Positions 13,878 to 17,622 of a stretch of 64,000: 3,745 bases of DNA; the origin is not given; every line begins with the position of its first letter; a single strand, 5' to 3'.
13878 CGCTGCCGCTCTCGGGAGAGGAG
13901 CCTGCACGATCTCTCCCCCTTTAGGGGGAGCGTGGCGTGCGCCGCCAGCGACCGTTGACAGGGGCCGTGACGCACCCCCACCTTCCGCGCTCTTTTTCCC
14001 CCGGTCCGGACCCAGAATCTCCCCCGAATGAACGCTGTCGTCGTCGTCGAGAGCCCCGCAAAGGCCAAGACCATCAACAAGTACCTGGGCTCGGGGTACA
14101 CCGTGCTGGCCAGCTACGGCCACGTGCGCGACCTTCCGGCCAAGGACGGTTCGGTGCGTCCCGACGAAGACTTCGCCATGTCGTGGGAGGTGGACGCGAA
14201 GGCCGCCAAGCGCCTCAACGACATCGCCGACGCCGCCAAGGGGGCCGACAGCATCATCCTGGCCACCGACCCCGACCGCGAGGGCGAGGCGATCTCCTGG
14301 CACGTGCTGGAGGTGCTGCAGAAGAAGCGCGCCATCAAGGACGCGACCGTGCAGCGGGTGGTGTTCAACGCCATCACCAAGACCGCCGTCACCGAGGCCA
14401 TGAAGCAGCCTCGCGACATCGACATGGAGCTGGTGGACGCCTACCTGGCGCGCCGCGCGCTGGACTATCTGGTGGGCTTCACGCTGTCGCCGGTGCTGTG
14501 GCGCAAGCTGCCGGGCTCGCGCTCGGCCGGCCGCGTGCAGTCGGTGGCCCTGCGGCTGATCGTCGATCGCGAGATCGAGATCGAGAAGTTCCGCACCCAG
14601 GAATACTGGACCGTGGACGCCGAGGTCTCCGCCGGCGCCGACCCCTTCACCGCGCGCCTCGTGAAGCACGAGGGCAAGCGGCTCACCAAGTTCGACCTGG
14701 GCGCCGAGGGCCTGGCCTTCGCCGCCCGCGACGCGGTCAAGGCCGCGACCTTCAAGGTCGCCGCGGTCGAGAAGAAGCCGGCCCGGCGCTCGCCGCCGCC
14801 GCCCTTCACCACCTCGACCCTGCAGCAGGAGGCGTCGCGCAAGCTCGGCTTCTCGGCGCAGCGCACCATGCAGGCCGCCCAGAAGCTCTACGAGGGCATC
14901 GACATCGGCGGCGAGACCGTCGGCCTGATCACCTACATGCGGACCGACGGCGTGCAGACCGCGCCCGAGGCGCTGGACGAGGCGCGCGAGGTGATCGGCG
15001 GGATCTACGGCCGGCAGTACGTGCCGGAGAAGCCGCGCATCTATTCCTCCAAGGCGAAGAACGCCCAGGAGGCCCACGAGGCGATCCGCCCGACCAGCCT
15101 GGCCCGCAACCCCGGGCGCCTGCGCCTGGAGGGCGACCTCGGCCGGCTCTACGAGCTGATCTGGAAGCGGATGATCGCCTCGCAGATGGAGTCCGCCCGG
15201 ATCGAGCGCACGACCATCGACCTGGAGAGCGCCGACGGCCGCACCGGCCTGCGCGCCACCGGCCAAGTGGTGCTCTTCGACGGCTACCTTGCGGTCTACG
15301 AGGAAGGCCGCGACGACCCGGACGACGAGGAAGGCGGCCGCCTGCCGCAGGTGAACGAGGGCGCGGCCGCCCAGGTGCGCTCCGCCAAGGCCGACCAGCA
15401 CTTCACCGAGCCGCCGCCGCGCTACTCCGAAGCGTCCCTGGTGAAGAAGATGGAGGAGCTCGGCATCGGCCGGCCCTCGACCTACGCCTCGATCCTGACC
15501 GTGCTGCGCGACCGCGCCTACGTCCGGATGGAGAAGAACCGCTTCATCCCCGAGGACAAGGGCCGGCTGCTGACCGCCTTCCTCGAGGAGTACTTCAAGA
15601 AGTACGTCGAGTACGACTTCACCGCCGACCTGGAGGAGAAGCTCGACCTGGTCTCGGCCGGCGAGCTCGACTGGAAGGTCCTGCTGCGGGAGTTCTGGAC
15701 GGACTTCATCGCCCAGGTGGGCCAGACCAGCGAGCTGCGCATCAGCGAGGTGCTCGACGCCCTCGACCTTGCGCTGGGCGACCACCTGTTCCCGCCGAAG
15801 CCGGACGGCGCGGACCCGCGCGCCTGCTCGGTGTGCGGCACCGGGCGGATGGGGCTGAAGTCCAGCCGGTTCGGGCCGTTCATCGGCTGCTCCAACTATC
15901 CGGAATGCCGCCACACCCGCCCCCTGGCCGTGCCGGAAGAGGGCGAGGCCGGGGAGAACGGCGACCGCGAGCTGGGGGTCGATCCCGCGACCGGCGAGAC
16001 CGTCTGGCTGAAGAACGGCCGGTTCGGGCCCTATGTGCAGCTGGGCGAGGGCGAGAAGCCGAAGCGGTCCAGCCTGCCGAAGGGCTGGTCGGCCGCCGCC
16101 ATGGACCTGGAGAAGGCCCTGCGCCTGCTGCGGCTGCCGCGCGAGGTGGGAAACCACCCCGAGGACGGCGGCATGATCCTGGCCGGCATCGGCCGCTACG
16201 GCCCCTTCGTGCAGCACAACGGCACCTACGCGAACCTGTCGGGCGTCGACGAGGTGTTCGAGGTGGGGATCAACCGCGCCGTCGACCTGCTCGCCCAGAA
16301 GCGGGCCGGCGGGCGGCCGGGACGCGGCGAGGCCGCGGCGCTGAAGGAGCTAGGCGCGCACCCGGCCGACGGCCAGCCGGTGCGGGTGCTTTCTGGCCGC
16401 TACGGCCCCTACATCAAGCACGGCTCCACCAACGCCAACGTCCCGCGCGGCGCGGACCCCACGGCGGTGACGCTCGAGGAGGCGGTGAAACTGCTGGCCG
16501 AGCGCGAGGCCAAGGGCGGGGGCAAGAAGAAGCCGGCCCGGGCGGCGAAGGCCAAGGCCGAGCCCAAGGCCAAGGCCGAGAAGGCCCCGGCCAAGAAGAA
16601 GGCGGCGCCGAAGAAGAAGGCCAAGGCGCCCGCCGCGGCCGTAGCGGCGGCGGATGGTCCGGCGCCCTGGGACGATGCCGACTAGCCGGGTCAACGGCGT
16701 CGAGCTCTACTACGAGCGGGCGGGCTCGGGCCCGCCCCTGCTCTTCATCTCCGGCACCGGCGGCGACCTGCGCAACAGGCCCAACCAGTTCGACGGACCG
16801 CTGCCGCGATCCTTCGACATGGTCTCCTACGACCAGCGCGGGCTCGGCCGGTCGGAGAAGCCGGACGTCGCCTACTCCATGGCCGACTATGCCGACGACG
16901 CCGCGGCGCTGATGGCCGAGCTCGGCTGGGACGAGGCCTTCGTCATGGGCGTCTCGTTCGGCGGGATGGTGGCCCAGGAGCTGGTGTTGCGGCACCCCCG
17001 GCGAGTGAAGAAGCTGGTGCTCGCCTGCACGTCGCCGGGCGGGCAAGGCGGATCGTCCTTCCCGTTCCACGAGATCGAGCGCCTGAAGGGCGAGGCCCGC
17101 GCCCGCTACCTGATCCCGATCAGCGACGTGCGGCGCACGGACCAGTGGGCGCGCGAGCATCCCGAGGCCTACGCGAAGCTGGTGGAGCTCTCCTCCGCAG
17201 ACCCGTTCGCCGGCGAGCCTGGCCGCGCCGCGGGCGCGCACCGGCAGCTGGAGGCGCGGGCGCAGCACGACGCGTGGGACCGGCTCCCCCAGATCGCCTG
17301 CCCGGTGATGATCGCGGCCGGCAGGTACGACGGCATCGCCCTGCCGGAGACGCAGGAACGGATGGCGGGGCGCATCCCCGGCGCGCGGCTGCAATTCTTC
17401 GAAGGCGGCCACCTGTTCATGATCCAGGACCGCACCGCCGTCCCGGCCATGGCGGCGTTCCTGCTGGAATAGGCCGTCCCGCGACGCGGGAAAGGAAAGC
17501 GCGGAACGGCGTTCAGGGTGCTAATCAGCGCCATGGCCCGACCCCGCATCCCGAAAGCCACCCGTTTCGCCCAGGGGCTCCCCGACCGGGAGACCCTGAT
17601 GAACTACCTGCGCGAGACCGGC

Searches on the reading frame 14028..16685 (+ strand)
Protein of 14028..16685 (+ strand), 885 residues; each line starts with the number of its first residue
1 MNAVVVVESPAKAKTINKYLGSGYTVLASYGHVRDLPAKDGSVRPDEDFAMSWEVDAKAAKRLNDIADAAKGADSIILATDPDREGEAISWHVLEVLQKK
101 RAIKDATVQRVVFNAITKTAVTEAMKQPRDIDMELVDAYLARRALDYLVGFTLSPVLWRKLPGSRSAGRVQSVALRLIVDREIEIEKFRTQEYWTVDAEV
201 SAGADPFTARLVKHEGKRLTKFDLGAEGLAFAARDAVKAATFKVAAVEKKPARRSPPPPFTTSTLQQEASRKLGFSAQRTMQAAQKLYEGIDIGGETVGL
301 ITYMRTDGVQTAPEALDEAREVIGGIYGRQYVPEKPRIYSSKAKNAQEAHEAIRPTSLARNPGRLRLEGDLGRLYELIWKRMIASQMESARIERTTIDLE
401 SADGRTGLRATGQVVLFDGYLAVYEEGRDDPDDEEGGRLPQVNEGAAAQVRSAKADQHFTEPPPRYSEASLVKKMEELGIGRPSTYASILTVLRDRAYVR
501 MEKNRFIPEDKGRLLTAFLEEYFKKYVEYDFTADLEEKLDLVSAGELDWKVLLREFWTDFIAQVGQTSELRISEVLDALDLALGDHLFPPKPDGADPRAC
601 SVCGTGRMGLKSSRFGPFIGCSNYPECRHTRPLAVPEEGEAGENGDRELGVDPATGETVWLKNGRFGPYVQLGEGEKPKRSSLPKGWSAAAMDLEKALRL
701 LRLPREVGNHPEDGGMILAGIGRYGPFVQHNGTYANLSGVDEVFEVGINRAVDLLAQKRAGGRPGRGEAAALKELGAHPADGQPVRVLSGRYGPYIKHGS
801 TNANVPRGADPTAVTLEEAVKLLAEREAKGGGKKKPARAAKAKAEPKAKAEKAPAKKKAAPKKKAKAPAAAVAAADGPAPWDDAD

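Call 13: search_protein_families(library=pfam, proteins=[window:14028-16685:+], max_evalue=0.00001)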
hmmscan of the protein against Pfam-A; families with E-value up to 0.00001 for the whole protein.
window:14028-16685:+ (885 aa): 4 families
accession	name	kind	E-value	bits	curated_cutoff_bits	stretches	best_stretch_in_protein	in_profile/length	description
PF01131.25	Topoisom_bac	-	6.8e-122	407.8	35.1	1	131-552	2-409/411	DNA topoisomerase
PF13368.11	Toprim_C_rpt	-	5.4e-59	196.4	22.3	3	778-834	1-57/57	Topoisomerase C-terminal repeat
PF01751.28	Toprim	-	5.7e-21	74.9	23.1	1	4-116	2-96/96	Toprim domain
PF01396.24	Zn_ribbon_Top1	-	1.4e-12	47.6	32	1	599-633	3-36/39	Topoisomerase DNA binding C4 zinc finger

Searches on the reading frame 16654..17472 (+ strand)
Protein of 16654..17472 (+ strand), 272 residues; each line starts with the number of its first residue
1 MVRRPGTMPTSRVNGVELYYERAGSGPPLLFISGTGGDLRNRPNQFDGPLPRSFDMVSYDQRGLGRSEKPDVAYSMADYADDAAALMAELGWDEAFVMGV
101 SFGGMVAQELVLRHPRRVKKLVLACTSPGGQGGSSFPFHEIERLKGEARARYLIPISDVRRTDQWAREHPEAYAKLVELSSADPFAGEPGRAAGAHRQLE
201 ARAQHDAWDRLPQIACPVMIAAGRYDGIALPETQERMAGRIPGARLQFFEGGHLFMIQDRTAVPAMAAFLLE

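Call 14: search_protein_families(library=pfam, proteins=[window:16654-17472:+], max_evalue=0.00001)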
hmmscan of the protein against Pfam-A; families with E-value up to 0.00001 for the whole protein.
window:16654-17472:+ (272 aa): 3 families
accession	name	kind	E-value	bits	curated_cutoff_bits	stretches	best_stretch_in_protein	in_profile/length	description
PF00561.26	Abhydrolase_1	-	6.9e-28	98.4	25.8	1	27-258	1-243/245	alpha/beta hydrolase fold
PF12146.15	Hydrolase_4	-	2.9e-18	66.5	27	1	53-251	31-229/239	Serine aminopeptidase, S33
PF12697.13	Abhydrolase_6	-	6e-16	60.2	26.3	1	29-260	1-211/217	Alpha/beta hydrolase family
